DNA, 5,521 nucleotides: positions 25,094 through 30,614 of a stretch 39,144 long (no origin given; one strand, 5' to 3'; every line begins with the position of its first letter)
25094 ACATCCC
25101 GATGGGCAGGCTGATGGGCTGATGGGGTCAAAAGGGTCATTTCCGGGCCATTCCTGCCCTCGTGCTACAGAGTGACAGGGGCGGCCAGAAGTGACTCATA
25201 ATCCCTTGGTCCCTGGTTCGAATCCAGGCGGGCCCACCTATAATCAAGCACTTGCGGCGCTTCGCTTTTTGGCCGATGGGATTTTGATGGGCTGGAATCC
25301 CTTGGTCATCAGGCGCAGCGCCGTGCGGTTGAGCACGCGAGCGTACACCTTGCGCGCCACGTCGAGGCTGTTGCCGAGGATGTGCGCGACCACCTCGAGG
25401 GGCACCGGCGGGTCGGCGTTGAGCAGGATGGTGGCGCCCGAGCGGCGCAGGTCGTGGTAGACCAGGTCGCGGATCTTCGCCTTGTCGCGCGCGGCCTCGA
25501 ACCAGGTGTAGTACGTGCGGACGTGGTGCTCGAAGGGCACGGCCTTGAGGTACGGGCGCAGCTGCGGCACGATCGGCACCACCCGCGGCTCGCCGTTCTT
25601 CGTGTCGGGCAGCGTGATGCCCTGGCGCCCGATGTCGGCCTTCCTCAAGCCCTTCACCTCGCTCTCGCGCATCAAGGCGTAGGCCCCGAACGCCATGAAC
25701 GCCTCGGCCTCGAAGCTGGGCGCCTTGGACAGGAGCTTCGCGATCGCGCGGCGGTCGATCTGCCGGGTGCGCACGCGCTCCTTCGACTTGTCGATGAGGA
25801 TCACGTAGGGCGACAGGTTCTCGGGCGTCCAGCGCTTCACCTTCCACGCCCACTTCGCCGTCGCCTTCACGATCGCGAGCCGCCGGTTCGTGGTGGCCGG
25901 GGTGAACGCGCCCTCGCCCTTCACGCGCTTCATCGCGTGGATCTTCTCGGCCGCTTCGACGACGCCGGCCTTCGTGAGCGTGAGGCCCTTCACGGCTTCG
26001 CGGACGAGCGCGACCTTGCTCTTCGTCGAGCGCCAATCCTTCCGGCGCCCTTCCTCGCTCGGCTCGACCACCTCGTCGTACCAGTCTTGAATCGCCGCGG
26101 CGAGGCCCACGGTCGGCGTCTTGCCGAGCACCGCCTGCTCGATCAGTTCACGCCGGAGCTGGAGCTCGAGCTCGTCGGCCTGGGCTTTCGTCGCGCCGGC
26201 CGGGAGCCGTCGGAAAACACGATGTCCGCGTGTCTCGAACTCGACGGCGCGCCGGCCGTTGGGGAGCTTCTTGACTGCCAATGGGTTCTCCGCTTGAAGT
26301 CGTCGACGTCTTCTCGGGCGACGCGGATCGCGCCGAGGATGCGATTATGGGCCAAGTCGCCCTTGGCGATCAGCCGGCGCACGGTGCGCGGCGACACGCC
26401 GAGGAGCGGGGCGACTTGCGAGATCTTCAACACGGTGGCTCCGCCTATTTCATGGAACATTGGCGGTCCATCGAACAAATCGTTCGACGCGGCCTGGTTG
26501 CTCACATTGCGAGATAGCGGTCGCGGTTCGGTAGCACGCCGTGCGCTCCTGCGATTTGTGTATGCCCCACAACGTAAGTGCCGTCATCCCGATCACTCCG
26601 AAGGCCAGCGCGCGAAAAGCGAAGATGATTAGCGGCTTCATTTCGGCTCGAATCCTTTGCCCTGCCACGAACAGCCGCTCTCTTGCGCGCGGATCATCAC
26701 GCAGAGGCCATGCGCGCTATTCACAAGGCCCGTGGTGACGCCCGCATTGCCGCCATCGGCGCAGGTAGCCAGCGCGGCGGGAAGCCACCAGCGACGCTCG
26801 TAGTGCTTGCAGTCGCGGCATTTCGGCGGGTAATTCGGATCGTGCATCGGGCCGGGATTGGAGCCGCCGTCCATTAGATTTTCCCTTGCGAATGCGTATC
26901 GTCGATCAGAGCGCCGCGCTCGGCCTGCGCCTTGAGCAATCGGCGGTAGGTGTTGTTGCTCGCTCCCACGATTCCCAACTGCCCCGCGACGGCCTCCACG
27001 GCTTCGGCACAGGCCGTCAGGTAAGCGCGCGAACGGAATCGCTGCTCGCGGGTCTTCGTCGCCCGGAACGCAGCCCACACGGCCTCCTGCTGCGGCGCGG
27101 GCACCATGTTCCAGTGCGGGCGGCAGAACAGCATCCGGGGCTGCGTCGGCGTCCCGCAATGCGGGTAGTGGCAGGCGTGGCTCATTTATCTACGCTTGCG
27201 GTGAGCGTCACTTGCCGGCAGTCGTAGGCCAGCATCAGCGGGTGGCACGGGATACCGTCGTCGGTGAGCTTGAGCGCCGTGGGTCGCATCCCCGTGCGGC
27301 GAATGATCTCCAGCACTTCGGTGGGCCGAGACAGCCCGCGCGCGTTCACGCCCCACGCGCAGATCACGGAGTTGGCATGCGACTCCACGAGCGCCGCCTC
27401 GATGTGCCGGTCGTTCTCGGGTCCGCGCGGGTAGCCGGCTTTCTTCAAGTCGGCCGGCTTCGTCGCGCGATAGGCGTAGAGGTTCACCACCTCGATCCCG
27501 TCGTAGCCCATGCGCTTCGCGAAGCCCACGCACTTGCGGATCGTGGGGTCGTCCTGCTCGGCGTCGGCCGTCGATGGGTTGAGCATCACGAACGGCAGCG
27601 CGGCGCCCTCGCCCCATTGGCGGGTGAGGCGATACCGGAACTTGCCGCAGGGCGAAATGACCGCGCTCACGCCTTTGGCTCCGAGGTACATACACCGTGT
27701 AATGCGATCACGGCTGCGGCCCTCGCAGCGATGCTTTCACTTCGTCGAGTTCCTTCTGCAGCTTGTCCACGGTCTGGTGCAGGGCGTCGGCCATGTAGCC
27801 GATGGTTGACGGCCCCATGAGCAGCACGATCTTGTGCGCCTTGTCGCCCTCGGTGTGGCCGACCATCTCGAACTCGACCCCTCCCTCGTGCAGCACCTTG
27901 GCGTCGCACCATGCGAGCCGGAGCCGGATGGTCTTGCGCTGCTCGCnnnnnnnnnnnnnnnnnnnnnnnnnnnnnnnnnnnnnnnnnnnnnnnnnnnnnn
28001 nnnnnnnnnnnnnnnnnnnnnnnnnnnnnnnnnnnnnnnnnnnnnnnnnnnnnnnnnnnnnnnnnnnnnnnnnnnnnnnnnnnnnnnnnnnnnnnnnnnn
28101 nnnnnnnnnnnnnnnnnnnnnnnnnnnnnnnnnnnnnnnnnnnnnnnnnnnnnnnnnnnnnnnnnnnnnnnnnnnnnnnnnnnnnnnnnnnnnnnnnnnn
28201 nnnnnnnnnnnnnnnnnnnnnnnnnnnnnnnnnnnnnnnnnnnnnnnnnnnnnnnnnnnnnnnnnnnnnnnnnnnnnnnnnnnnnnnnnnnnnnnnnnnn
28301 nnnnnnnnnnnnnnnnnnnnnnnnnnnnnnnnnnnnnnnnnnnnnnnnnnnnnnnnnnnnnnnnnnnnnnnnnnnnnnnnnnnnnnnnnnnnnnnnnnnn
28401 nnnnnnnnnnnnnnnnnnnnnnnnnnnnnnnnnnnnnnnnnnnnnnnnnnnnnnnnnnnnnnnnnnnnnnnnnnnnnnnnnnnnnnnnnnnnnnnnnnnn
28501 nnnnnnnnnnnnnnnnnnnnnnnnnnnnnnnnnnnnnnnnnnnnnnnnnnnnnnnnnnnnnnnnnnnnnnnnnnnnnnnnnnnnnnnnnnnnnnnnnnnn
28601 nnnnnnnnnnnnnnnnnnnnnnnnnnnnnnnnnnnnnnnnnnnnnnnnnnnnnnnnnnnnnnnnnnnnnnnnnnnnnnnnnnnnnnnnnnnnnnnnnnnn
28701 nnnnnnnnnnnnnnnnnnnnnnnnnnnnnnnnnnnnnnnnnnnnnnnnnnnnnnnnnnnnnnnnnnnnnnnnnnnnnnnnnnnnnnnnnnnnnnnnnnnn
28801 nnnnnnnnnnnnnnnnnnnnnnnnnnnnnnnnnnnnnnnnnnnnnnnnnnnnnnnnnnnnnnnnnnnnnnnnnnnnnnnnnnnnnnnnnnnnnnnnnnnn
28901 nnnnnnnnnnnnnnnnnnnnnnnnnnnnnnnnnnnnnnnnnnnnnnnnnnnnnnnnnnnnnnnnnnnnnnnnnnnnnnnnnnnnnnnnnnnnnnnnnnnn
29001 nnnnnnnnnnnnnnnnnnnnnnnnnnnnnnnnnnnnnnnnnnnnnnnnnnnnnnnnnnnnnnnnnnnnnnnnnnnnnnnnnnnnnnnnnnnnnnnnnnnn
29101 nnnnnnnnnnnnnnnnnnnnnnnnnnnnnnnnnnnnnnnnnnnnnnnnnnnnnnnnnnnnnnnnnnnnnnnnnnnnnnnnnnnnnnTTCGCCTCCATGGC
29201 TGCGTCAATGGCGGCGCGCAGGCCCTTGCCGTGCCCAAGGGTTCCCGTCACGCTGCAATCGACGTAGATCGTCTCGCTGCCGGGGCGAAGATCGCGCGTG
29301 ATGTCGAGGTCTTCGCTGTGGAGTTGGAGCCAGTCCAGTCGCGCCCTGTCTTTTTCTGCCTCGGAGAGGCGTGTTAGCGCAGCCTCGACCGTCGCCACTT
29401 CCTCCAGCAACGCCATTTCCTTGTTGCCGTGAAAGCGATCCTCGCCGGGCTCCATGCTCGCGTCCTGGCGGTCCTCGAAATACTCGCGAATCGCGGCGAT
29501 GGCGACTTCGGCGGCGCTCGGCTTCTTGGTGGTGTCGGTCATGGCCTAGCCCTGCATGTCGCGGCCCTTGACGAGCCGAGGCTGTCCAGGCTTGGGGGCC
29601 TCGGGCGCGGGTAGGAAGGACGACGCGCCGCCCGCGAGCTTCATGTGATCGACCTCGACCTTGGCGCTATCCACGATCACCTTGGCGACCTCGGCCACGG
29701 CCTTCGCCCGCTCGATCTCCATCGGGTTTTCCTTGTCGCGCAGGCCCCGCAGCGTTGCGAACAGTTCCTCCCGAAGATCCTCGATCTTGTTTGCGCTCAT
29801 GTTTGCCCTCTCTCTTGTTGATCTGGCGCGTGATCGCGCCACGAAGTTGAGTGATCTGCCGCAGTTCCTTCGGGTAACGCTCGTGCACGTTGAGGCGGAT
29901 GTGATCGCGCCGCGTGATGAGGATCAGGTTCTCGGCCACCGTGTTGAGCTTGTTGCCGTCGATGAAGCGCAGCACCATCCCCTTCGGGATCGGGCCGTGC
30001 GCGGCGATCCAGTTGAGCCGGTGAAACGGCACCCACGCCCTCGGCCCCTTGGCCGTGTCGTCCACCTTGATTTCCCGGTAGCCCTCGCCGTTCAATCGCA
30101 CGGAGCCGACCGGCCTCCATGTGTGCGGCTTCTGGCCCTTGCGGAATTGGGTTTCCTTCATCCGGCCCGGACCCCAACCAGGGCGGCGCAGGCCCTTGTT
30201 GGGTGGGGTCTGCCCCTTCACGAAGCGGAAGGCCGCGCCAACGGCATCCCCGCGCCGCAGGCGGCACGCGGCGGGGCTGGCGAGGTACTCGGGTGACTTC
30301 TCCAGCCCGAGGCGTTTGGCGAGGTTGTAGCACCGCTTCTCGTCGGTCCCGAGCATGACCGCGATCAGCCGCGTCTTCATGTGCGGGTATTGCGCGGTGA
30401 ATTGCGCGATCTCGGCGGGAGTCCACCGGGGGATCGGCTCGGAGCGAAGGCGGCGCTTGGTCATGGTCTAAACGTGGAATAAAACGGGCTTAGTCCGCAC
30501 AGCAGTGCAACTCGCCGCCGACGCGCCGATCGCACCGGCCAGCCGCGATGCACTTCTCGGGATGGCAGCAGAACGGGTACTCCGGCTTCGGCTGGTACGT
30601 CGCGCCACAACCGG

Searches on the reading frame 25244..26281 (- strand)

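Call 15: search_protein_families(library=phrogs, proteins=[window:25244-26281:-], max_evalue=0.001)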
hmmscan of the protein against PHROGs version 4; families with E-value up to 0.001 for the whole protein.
window:25244-26281:- (345 aa): 4 families
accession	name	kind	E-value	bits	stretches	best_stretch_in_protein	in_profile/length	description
phrog_1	-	integration and excision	3.2e-26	93.7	1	6-317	117-436/611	integrase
phrog_216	-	integration and excision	1.4e-10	41.8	1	172-303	57-211/301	integrase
phrog_25190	-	integration and excision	3.4e-06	28.4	1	258-318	32-91/109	integrase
phrog_11531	-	integration and excision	6.6e-05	23.9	0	1-70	1-71/144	integrase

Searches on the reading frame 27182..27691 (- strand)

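Call 28: search_protein_families(library=pfam, proteins=[window:27182-27691:-], max_evalue=0.01)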
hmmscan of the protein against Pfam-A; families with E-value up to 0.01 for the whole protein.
window:27182-27691:- (169 aa): 1 family
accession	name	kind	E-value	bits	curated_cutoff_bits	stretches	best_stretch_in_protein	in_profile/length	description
PF07799.17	DUF1643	-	9.8e-41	139.4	22.5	1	19-152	1-134/134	Protein of unknown function (DUF1643)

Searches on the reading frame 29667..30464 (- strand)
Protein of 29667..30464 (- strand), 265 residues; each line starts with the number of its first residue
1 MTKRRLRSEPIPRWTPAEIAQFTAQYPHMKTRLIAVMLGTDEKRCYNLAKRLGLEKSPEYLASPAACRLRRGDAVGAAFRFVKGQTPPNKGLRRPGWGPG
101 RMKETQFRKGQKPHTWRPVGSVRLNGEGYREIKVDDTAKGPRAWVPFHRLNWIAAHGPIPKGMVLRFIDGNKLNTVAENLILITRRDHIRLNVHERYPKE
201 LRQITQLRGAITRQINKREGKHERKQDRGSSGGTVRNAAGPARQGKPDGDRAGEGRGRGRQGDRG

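Call 28: search_protein_families(library=pfam, proteins=[window:29667-30464:-], max_evalue=0.01)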
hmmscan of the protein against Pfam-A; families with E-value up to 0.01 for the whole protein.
window:29667-30464:- (265 aa): 1 family
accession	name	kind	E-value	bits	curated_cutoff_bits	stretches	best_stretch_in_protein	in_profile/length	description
PF13392.12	HNH_3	-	1.2e-14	54.1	24.8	1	147-188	3-44/46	HNH endonuclease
